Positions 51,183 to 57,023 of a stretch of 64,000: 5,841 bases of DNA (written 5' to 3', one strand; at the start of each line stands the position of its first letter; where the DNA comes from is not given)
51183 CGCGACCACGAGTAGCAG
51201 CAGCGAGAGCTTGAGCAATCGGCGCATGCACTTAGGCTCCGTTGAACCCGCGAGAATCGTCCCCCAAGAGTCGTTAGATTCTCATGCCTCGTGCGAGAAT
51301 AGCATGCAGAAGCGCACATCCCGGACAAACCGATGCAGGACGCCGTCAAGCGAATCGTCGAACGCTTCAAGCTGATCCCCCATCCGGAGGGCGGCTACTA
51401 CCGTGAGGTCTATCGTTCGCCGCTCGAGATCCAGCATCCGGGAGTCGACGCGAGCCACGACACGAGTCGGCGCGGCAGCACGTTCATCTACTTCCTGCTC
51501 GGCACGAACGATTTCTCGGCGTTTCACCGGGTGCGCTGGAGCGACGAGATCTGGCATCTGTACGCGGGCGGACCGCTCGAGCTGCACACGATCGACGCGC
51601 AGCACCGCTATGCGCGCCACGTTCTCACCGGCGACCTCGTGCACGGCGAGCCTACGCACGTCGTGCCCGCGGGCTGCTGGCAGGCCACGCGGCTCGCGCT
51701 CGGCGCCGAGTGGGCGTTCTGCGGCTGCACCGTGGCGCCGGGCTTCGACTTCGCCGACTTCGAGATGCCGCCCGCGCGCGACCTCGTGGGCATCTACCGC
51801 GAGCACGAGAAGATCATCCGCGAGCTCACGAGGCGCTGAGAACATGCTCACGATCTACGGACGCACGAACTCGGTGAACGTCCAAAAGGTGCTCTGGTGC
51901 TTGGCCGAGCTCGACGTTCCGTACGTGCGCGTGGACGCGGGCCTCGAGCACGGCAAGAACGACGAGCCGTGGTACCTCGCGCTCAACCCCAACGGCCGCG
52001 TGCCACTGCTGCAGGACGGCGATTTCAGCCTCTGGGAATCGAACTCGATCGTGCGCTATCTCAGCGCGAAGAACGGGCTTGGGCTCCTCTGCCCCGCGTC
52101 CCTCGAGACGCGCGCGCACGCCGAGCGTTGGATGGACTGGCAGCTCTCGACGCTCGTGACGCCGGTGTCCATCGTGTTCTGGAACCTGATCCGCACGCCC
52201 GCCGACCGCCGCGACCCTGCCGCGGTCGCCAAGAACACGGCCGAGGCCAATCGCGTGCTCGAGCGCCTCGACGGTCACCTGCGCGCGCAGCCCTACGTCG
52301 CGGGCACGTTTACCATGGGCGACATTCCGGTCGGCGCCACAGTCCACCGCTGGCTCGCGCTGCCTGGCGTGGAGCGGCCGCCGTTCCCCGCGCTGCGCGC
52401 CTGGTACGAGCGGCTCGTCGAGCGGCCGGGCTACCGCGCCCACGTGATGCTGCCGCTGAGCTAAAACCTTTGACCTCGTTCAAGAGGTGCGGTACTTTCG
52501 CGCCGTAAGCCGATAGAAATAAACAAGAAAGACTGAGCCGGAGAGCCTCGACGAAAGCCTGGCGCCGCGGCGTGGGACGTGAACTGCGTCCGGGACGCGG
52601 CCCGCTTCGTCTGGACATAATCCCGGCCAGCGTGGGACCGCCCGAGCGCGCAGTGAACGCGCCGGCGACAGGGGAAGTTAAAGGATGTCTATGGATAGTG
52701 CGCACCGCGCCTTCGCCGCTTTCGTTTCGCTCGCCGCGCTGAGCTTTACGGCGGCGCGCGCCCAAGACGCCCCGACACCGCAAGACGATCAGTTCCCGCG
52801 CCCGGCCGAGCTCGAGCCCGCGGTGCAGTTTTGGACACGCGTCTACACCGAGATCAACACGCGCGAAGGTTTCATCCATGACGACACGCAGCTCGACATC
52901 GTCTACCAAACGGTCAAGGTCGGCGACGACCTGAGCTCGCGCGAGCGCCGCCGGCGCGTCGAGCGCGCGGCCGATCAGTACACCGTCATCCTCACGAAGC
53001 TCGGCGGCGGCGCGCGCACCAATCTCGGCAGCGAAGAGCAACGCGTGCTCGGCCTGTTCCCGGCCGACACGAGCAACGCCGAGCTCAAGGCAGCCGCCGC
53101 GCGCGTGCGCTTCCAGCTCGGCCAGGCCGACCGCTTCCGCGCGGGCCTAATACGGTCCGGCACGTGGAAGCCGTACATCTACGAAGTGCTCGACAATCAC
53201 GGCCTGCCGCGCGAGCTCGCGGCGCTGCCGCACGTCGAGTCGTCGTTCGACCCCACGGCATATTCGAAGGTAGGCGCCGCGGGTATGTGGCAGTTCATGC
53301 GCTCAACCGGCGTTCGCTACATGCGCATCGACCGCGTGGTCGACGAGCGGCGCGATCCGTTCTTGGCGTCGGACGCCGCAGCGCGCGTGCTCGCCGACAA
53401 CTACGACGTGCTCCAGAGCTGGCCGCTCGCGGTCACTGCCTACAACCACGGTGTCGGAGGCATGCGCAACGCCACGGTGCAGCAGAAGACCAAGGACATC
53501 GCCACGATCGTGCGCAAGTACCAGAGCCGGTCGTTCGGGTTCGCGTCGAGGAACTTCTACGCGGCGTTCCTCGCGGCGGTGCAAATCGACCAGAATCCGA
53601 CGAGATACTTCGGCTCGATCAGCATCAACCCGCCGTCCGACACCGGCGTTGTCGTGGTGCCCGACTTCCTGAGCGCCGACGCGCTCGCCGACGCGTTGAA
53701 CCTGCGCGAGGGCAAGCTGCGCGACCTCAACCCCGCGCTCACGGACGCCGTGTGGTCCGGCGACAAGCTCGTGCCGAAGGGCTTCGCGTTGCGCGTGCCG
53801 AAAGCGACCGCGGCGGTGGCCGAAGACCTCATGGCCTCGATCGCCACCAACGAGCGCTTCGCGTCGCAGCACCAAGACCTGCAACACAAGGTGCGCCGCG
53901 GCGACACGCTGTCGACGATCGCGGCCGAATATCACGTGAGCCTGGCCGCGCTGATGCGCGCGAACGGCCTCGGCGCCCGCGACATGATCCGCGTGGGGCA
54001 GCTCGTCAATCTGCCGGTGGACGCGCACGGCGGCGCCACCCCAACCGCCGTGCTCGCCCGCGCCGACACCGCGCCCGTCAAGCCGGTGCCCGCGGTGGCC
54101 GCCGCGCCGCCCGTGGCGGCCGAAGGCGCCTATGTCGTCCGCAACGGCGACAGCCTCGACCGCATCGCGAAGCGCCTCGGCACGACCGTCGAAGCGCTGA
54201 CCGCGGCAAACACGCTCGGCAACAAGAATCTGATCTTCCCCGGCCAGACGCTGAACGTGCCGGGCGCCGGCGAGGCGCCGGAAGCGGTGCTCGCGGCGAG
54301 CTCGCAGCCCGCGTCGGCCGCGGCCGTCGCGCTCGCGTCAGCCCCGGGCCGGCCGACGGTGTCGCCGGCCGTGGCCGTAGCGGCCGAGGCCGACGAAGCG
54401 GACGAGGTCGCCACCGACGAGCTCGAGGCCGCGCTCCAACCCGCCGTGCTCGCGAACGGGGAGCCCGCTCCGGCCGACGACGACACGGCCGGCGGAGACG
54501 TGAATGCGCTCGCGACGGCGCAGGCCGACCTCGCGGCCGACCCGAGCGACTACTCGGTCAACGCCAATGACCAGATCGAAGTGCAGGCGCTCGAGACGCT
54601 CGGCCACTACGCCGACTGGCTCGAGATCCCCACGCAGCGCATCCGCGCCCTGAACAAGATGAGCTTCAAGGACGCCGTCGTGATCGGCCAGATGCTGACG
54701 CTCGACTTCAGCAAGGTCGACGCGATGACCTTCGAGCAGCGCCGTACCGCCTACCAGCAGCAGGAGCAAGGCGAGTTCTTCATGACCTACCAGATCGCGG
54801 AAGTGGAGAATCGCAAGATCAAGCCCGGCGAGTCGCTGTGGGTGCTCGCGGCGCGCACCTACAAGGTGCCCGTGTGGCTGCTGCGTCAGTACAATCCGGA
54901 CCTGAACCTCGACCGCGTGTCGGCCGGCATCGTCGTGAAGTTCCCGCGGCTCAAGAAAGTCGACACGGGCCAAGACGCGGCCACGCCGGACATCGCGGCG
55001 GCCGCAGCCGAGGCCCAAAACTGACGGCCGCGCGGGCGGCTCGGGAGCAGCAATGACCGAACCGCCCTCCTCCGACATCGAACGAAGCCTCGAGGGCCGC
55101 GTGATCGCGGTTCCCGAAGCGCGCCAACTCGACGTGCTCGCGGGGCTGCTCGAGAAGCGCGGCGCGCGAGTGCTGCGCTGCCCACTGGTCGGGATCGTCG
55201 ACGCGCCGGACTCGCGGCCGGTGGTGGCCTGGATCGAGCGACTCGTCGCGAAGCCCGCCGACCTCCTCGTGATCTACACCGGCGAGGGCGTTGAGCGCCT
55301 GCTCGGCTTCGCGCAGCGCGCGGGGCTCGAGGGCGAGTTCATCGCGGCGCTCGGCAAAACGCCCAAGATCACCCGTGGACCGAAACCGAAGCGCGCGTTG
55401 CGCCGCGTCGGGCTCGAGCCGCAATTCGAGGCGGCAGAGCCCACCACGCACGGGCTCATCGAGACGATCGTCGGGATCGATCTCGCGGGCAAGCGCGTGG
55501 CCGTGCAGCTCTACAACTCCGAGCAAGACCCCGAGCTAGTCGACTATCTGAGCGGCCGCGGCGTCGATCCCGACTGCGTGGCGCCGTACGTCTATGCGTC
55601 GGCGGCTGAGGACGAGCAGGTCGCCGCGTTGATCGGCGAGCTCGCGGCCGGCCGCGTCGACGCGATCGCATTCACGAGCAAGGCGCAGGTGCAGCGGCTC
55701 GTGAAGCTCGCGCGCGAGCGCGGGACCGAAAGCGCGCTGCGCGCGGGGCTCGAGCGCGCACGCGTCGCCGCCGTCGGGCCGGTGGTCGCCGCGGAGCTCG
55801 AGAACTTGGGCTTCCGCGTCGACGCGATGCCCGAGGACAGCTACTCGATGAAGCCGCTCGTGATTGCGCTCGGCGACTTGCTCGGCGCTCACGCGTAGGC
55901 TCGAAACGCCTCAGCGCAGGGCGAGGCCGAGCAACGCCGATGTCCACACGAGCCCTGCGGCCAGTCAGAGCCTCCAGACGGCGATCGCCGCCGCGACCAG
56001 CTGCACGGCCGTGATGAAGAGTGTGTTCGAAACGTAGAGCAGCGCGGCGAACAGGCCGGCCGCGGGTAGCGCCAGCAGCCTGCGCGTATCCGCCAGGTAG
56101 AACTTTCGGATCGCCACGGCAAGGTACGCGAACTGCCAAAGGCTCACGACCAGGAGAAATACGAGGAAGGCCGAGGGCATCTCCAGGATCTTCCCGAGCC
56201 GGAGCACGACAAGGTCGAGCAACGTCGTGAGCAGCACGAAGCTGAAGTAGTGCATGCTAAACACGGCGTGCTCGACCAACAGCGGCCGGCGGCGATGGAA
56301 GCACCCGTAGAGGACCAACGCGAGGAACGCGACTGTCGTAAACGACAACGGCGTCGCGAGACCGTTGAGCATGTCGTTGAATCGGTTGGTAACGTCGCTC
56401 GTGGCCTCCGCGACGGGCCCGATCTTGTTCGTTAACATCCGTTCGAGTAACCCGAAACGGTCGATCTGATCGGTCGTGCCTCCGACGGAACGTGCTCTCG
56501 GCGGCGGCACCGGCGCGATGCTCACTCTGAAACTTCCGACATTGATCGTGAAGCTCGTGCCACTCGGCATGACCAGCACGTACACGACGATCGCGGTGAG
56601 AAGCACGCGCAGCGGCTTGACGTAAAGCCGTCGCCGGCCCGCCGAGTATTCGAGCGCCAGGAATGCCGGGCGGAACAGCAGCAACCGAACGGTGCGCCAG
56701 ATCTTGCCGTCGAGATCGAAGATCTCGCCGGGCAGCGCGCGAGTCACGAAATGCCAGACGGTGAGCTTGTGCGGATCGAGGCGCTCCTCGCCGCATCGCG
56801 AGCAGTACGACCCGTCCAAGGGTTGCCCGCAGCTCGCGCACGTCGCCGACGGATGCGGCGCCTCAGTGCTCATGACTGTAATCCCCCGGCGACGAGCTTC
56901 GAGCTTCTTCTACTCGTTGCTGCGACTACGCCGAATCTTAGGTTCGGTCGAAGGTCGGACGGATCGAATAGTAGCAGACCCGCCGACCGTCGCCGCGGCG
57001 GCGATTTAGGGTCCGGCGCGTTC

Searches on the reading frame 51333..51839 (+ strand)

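Call 44: search_protein_families(library=pfam, proteins=[window:51333-51839:+], max_evalue=0.00001)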
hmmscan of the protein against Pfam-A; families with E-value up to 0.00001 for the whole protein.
window:51333-51839:+ (168 aa): 1 family
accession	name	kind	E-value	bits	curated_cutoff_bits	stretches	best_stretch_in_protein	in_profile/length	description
PF06172.17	Cupin_5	-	3.1e-46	157.3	25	1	7-145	2-138/139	Cupin superfamily (DUF985)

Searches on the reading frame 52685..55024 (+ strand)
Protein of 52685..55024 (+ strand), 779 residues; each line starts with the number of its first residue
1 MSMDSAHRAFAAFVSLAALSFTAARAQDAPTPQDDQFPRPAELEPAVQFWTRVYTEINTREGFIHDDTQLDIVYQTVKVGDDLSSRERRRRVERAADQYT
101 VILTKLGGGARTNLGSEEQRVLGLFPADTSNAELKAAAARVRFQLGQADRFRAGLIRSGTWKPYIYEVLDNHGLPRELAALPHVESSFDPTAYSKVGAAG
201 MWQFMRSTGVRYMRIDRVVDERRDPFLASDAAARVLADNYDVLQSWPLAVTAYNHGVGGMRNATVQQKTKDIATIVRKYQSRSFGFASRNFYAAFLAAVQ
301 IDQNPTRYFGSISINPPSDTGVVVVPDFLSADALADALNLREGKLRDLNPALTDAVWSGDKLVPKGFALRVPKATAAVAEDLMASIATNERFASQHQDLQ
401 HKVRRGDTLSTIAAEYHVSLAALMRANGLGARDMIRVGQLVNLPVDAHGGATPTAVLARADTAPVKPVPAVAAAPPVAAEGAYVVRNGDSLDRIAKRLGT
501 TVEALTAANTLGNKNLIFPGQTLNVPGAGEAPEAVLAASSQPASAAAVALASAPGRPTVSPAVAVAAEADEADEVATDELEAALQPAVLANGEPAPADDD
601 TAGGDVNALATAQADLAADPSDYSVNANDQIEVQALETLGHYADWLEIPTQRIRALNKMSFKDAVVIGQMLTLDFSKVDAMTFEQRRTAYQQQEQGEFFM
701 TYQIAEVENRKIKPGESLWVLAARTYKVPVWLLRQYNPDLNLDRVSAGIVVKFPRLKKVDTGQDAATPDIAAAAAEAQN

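Call 44: search_protein_families(library=pfam, proteins=[window:52685-55024:+], max_evalue=0.00001)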
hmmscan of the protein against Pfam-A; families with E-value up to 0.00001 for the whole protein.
window:52685-55024:+ (779 aa): 4 families
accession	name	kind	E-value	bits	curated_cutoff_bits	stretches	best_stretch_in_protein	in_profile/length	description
PF01476.26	LysM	-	2.2e-39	133.6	20.9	2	483-526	1-43/43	LysM domain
PF01464.25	SLT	-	2.8e-23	82.2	21.3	1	172-274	11-115/117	Transglycosylase SLT domain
PF23473.1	LysM3_LYK4_5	-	4.1e-11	43.2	29.3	0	483-526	5-47/48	LYK4/5 LysM3 domain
PF23577.1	LysM_RLK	-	3e-08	34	27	0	712-744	5-36/44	LysM domain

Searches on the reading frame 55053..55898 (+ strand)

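Call 44: search_protein_families(library=pfam, proteins=[window:55053-55898:+], max_evalue=0.00001)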
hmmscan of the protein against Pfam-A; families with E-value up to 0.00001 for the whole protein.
window:55053-55898:+ (281 aa): 1 family
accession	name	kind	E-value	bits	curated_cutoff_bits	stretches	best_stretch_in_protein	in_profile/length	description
PF02602.20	HEM4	-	7.4e-42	143.5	27.5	1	27-269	1-229/231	Uroporphyrinogen-III synthase HemD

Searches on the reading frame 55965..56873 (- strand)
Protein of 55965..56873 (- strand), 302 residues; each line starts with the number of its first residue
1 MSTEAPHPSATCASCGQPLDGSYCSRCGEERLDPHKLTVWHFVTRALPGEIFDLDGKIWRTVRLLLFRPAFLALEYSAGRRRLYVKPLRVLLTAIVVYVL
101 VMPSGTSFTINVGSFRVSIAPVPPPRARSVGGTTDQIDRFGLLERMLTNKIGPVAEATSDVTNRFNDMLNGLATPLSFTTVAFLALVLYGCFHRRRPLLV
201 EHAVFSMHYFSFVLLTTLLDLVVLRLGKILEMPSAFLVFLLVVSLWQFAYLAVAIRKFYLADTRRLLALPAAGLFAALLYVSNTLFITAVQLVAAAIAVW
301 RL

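Call 44: search_protein_families(library=pfam, proteins=[window:55965-56873:-], max_evalue=0.00001)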
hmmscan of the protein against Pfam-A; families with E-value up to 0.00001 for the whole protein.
window:55965-56873:- (302 aa): 1 family
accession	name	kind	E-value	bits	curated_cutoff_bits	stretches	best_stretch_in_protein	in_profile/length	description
PF12412.13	DUF3667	-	4.7e-15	55.3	27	1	55-98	1-44/45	Protein of unknown function (DUF3667)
